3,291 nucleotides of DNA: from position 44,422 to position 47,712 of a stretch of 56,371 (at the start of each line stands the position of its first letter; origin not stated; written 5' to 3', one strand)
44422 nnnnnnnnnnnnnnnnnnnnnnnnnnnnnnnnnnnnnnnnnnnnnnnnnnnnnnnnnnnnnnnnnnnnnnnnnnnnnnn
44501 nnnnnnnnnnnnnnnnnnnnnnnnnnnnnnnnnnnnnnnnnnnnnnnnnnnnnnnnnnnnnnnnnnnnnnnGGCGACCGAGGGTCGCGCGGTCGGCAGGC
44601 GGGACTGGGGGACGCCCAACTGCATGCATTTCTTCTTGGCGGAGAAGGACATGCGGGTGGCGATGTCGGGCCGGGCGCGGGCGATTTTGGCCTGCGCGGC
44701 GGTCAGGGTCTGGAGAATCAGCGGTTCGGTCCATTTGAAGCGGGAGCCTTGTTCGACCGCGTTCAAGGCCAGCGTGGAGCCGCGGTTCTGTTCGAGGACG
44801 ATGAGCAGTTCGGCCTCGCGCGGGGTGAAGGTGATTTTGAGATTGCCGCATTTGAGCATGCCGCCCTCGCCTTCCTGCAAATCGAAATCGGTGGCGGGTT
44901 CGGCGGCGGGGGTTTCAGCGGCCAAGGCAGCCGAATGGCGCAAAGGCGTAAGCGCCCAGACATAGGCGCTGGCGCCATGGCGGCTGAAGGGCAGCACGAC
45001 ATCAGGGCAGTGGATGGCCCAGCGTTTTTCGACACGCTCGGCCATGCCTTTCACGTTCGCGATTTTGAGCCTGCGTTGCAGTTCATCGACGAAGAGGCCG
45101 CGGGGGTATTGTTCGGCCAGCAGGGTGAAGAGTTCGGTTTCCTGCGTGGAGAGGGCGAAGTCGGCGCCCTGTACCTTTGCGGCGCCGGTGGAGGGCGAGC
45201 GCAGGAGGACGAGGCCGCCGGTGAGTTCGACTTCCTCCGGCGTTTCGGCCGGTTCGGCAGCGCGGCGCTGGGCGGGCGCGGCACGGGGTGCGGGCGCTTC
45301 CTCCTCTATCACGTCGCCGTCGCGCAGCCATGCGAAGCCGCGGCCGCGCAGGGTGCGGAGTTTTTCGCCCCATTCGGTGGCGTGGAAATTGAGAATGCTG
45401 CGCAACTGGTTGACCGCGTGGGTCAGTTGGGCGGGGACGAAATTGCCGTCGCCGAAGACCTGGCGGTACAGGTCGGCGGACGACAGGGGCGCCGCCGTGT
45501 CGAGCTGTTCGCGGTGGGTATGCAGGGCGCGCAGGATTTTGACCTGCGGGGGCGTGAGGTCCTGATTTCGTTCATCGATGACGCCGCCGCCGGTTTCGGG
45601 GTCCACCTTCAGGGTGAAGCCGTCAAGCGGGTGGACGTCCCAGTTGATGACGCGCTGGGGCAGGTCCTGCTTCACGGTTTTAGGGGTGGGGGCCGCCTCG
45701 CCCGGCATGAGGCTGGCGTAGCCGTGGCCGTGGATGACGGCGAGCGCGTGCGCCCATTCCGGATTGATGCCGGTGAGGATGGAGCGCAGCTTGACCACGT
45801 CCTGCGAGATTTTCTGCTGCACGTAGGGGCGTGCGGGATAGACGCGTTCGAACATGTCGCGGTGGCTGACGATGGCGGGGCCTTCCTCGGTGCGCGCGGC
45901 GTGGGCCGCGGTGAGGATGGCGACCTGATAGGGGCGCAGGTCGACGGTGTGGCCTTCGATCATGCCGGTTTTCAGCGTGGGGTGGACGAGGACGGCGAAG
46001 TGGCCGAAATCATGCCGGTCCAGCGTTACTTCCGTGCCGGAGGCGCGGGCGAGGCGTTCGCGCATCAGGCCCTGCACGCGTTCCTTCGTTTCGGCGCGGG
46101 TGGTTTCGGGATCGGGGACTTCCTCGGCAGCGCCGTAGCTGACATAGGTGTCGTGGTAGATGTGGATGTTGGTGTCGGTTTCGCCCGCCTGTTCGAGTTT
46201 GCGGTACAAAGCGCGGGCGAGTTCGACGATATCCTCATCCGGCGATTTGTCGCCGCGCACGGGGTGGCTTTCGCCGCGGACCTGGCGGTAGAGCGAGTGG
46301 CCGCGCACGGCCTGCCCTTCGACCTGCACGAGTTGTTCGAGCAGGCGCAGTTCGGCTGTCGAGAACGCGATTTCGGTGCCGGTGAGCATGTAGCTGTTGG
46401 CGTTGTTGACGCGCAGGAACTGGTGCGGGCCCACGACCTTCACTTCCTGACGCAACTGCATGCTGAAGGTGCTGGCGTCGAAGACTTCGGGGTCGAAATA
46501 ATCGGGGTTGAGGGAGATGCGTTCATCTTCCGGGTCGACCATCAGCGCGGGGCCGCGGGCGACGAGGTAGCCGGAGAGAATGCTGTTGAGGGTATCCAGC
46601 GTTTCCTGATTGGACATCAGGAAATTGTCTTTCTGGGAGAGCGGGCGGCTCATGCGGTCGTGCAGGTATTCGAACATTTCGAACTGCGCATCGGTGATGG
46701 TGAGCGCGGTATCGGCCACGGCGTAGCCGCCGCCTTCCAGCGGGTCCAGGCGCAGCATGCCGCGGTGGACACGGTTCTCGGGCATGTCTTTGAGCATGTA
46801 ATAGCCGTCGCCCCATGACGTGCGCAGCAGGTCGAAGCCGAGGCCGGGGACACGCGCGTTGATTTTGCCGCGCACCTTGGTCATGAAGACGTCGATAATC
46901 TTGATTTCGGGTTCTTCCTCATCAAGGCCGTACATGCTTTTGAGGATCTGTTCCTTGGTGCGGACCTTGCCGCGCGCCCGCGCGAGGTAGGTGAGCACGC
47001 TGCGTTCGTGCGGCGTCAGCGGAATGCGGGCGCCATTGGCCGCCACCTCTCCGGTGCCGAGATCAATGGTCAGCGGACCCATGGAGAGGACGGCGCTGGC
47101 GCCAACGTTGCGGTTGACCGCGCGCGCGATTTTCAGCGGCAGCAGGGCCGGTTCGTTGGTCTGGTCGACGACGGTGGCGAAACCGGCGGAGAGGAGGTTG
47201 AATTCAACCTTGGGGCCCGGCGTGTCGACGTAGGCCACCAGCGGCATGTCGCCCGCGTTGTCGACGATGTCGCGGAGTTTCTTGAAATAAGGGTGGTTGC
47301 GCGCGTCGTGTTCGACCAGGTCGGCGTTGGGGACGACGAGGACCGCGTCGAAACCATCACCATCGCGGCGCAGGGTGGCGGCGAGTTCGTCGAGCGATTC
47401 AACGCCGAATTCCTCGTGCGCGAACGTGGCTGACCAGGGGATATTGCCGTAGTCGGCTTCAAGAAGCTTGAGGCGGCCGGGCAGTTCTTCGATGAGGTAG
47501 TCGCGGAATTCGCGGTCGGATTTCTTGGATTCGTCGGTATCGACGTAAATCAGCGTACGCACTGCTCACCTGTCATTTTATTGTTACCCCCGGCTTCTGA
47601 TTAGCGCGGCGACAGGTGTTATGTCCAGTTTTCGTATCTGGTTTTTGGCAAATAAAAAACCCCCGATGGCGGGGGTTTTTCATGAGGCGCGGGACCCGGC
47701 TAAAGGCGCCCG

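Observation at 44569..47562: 997-aa protein built from one OmpR-like unit plus about six additional winged-helix repeats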

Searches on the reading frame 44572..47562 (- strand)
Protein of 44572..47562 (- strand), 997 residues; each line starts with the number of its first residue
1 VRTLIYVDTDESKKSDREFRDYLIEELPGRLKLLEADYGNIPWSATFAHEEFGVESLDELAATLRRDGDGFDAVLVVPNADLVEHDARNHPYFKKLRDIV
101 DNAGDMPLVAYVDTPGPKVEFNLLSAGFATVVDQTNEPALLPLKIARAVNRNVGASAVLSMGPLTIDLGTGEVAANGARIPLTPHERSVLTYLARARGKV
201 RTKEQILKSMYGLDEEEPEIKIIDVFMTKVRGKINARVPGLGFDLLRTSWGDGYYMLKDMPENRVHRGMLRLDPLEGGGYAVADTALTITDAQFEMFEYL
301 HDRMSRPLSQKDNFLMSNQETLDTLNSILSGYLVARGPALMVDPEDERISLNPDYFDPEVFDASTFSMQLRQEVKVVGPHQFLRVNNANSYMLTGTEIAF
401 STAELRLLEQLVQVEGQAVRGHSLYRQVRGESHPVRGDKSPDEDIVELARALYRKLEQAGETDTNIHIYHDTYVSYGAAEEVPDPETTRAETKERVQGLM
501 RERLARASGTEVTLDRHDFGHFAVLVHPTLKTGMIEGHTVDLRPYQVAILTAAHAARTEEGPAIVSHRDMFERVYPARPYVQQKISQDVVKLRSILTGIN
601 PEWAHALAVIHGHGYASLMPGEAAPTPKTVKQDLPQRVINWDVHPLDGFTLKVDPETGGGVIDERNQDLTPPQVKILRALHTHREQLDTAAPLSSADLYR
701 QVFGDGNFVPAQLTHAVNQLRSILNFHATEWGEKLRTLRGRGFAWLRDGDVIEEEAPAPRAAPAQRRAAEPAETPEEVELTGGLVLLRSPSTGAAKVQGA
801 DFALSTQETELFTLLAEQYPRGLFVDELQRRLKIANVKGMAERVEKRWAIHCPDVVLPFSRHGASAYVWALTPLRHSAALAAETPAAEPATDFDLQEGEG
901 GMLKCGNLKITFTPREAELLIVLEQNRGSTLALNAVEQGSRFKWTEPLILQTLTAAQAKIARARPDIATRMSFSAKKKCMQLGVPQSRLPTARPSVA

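Call 5: search_protein_families(library=pfam, proteins=[window:44572-47562:-], max_evalue=10)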
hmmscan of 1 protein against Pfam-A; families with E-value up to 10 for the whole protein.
window:44572-47562:- (997 aa): 1 family
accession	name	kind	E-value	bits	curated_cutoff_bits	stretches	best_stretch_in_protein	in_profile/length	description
PF00486.34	Trans_reg_C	-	1.4e-26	92.8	26.2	3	178-255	2-76/77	Transcriptional regulatory protein, C terminal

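Call 6: search_protein_families(library=ncbifam, proteins=[window:44572-47562:-], max_evalue=10)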
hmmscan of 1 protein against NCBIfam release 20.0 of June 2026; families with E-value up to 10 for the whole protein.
window:44572-47562:- (997 aa): 34 families (the best 25 are shown)
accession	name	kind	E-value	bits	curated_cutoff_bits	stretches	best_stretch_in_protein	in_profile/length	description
NF045991.1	RespRegCtrARhodob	equivalog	4e-18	66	350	1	144-259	111-223/224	response regulator transcription factor CtrA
NF045944.1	ResRegRpaBCyano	equivalog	2.7e-14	53.1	330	2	151-256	123-227/229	response regulator transcription factor RpaB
NF033117.2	vanR_ACDEGLN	exception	4.5e-14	52.6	350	3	158-255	130-224/226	VanR-ABDEGLN family response regulator transcription factor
NF053854.1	RespRegPhoBBctds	equivalog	4.6e-14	52.3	270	2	153-236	127-209/225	two-component system response regulator PhoB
NF008078.0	PRK10816.1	equivalog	7.8e-13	48.4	336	1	145-254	112-218/223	two-component system response regulator PhoP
NF040689.1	MtrAB_MtrA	equivalog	1.4e-11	44.2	300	1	147-236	112-200/219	MtrAB system response regulator MtrA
TIGR02154.1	PhoB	equivalog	2.8e-10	39.9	296.2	2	155-254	128-223/226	phosphate regulon transcriptional regulator PhoB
NF040534.1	resp_reg_YycF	equivalog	1e-09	38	340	1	155-257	129-228/231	response regulator YycF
NF000401.1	vanR-A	exception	4.3e-09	36.1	500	1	158-256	133-229/231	vancomycin resistance response regulator transcription factor VanR-A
NF012023.0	PRK15479.1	equivalog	6.6e-09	35.6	337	1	158-236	126-202/224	transcriptional regulator TctD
NF041733.1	resp_reg_CseB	equivalog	8.2e-09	35.2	350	1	151-236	129-213/228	two-component system response regulator CseB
NF007977.0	PRK10701.1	equivalog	5.2e-08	32.7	330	2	153-235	133-214/241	two-component system response regulator RstA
NF000402.1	vanR-B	exception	1.1e-06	28.3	480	1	143-234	110-201/219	vancomycin resistance response regulator transcription factor VanR-B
TIGR01387.1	cztR_silR_copR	subfamily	1.3e-06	28.2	279.2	1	154-254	120-216/218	heavy metal response regulator transcription factor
NF045914.1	RespRegNblR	equivalog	1.4e-06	28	300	1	155-237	128-209/228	response regulator transcription factor NblR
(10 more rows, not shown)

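Call 9: find_homologous_proteins(query=window:44572-47562:-)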
Query window:44572-47562:- (997 aa): 4 proteins with E <= 0.001 among 8000 candidates.
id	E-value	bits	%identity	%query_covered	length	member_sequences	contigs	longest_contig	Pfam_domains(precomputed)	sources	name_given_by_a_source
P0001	0.0e+0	2261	100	100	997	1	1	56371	PF00486.35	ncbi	-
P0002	0.0e+0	1157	51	82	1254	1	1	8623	PF00486.35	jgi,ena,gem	-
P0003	0.0e+0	1094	51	82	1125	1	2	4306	PF00486.35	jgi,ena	-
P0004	7.0e-200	685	43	68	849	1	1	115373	PF00486.35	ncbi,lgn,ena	-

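Call 15: find_encoding_contigs(protein=P0004, flank=8000, max_places=3)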
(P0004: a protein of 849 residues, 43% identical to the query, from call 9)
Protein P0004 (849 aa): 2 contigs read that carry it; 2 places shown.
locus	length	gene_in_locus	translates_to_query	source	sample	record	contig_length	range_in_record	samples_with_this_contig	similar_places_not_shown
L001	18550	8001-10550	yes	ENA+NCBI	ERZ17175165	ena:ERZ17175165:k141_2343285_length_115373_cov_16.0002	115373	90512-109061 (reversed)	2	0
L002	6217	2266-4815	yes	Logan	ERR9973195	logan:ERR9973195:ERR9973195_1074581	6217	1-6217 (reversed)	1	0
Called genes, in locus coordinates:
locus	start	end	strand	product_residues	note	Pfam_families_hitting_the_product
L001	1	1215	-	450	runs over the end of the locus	PF11739:YdbH-like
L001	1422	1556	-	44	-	-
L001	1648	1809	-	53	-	-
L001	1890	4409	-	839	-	PF00353:HemolysinCabind, PF17803:Cadherin_4, PF17892:Cadherin_5, PF17963:Big_9, PF17803:Cadherin_4, PF17892:Cadherin_5, PF17963:Big_9, PF17803:Cadherin_4, +3 more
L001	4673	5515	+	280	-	PF20112:DUF6502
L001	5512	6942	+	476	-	PF18914:DUF5666 (weak)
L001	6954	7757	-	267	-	PF13557:Phenol_MetA_deg (weak)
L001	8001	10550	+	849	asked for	PF00486:Trans_reg_C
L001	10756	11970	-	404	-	PF00709:Adenylsucc_synt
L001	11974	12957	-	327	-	-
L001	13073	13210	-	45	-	-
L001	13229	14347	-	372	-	-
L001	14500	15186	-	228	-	-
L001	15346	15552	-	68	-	PF00313:CSD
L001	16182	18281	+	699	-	PF08238:Sel1, PF01471:PG_binding_1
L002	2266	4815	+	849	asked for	PF00486:Trans_reg_C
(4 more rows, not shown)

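Call 16: find_encoding_contigs(protein=P0002, flank=8000, max_places=3)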
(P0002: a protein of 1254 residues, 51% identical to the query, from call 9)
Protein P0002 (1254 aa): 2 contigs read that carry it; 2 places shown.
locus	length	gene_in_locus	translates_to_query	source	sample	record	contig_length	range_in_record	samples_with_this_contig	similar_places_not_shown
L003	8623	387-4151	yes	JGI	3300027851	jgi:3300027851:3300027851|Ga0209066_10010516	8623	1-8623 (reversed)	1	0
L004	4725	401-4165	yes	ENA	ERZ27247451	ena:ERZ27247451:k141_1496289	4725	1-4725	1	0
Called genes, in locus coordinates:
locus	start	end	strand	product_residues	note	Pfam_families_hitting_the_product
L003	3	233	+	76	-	?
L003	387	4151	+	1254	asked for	PF00486:Trans_reg_C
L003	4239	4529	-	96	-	-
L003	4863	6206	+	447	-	PF00344:SecY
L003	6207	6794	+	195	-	PF00406:ADK, PF13207:AAA_17, PF13238:AAA_18 (weak), PF13671:AAA_33 (weak), PF17213:Hydin_ADK (faint)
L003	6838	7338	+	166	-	PF01288:HPPK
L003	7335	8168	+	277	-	PF00809:Pterin_bind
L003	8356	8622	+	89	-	?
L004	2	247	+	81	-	?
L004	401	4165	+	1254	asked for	PF00486:Trans_reg_C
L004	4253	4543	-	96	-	-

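Call 17: find_related_loci(query=A1, collection=genome_contigs, flank=8000)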
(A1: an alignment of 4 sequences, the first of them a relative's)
Query A1 (997 aa) in genome_contigs; peptide patterns used: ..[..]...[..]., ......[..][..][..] (x = any residue, [..] = any of these).
440 stretches matched a pattern; 287 encode a relative of the query (tblastn E <= 1e-3); the best 80 are kept; 80 distinct loci.
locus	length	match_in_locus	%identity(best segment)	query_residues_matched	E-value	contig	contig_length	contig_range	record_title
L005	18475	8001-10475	43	1-960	9e-180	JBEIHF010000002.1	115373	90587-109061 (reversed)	MAG: Micavibrio sp. isolate Sample-102-S76-bin-190 Sample_102_S76-bin_190-k141_2343285, whole genome shotgun sequence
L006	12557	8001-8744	31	1-257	2e-22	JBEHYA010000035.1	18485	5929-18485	MAG: Pseudomonadota bacterium isolate ESF1.bin.113 NODE_3060_length_18485_cov_4.240999, whole genome shotgun sequence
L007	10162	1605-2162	36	70-265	2e-19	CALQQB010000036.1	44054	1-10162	MAG: Phenylobacterium deserti isolate HRS-HS9-bin-180 genome assembly, contig: HRS-HS9-C480, whole genome shotgun sequen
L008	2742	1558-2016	38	105-262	3e-19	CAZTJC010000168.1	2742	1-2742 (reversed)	MAG TPA_asm: uncultured Acetobacteraceae bacterium isolate binchicken_co183_5 genome assembly, contig: NODE_33078_length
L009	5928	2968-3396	38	107-254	1e-18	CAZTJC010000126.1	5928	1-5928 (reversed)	MAG TPA_asm: uncultured Acetobacteraceae bacterium isolate binchicken_co183_5 genome assembly, contig: NODE_12224_length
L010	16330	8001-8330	44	164-272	2e-18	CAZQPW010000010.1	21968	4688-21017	MAG TPA_asm: uncultured Candidatus Saccharibacteria bacterium isolate SRP189682_co2_243 genome assembly, contig: NODE_34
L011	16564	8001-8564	34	75-265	1e-17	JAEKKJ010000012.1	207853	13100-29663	MAG: Caulobacterales bacterium isolate SH_71_19 SH_S37_scaffold_17, whole genome shotgun sequence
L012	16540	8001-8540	35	71-261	3e-17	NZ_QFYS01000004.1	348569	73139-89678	Phenylobacterium kunshanense strain BUT-10 contig_4_length_348569_cov_42.477847, whole genome shotgun sequence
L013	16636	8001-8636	32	71-276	5e-17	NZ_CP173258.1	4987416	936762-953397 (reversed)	Sphingomonas sp. MMS24-J13 chromosome, complete genome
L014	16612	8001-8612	33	44-263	7e-17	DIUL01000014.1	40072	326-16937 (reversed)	MAG TPA_asm: Acetobacteraceae bacterium UBA6159 UBA6159_contig_75952, whole genome shotgun sequence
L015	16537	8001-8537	34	79-261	8e-17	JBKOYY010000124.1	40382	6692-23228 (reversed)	MAG: Pseudomonadota bacterium isolate GB_HAYS_MAG_00048 GB_HAYS_000000105547, whole genome shotgun sequence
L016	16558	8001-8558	33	71-266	7e-17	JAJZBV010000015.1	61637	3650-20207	MAG: Proteobacteria bacterium isolate JA1.bin30 NODE_319_length_61637_cov_43.783222, whole genome shotgun sequence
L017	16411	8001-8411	37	117-256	1e-16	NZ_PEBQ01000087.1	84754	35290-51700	Acetobacter pomorum strain LHT 2458 NODE_134_length_84754_cov_43.349019, whole genome shotgun sequence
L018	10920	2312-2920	33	45-263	1e-16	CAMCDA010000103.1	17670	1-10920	MAG: Asaia bogorensis isolate MaE-04nov19-372 genome assembly, contig: MaE-04nov19-C4444, whole genome shotgun sequence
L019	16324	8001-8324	44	144-254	1e-16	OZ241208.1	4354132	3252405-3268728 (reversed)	MAG: Acetobacteraceae bacterium isolate f6bd28eb-b7db-4268-bd27-7cd07ea16055 genome assembly, chromosome: 1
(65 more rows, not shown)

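Call 23: search_protein_representatives(protein=P0001)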
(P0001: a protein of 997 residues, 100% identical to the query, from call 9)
Query: 997 residues. Proteins with E-value up to 0.001 (for the whole library): 2337; up to 1e-10: 133; up to 1e-30: 8. The best 150 are listed.
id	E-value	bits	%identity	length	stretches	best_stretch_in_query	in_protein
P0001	0.0e+00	2260.5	100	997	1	1-997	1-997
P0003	0.0e+00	1094.3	50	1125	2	1-755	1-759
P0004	2.2e-200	684.6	44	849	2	1-631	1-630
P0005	7.8e-162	557.1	39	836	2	37-628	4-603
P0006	6.0e-148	511.1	35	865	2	1-639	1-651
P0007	4.1e-77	276.7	31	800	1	1-626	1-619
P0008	1.0e-55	205.8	36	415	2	617-994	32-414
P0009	4.3e-31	124.3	33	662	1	1-307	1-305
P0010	2.8e-22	95.2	36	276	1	48-268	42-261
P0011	6.7e-22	93.9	30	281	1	25-256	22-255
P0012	2.2e-21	92.2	35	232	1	770-963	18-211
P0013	3.0e-20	88.5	39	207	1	1-138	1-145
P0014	8.1e-20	87.0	32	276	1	16-261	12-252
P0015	4.7e-19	84.5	29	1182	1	82-365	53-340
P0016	4.2e-18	81.4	41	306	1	147-305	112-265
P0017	6.2e-18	80.8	33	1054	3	107-257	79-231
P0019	5.8e-17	77.6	29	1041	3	47-266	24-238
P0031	9.9e-14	66.9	24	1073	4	82-386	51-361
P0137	1.2e-10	56.7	32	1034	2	121-256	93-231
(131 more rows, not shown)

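Call 24: search_protein_families(library=pfam, proteins=[P0005, P0006, P0007, P0009, P0015, P0017, P0019, P0031, P0137], max_evalue=0.01)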
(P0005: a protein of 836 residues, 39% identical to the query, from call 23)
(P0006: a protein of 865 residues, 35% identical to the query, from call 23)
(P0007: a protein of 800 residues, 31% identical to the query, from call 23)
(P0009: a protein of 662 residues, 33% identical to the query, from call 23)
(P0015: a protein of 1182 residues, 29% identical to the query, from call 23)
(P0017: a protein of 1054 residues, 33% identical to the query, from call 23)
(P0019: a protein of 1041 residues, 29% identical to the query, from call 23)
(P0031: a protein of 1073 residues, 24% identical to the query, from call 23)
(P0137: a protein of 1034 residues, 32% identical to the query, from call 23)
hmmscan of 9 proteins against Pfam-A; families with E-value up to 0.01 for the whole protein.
P0005 (836 aa): 1 family
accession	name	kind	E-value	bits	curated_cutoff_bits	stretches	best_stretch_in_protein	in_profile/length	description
PF00486.34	Trans_reg_C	-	2.5e-27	95.2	26.2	2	153-232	1-77/77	Transcriptional regulatory protein, C terminal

P0006 (865 aa): 1 family
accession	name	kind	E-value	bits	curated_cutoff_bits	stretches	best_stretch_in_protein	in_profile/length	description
PF00486.34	Trans_reg_C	-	2e-23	82.7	26.2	3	186-264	1-76/77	Transcriptional regulatory protein, C terminal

P0007 (800 aa): 1 family
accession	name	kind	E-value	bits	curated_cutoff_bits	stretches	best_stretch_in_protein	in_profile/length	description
PF00486.34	Trans_reg_C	-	2.5e-23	82.4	26.2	2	184-260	3-76/77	Transcriptional regulatory protein, C terminal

P0009 (662 aa): 1 family
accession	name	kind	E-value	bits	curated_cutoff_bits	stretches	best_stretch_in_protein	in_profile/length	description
PF00486.34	Trans_reg_C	-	1.5e-23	83.1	26.2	1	172-252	3-77/77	Transcriptional regulatory protein, C terminal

P0015 (1182 aa): 2 families
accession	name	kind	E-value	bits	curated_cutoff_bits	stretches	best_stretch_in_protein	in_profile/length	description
PF00486.34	Trans_reg_C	-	1.5e-61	204.9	26.2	5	152-229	2-77/77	Transcriptional regulatory protein, C terminal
PF22979.2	HTH_69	-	0.0016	18.7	27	0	607-636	8-35/69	Winged helix-turn-helix domain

P0017 (1054 aa): 1 family
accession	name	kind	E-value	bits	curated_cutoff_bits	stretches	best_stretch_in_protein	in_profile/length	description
PF00486.34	Trans_reg_C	-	2.3e-54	181.8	26.2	5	153-230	3-77/77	Transcriptional regulatory protein, C terminal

P0019 (1041 aa): 1 family
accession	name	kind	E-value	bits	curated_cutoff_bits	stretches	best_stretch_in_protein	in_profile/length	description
PF00486.34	Trans_reg_C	-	8.6e-62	205.6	26.2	5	152-228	2-77/77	Transcriptional regulatory protein, C terminal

P0031 (1073 aa): 1 family
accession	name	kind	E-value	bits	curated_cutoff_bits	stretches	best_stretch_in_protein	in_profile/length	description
PF00486.34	Trans_reg_C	-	4.3e-58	193.8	26.2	5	150-225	3-77/77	Transcriptional regulatory protein, C terminal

P0137 (1034 aa): 4 families
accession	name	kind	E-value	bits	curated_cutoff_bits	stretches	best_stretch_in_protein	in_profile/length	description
PF00486.34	Trans_reg_C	-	7.2e-50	167.4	26.2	4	152-231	1-77/77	Transcriptional regulatory protein, C terminal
PF12802.13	MarR_2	-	2.2e-06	28.2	27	0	376-406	2-31/61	MarR family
PF08279.18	HTH_11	-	0.0021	18.3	25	0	936-959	3-25/55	HTH domain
PF22381.2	Staph_reg_Sar_Rot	-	0.0035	17.9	27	0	695-747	8-54/85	Transcriptional regulator SarA/Rot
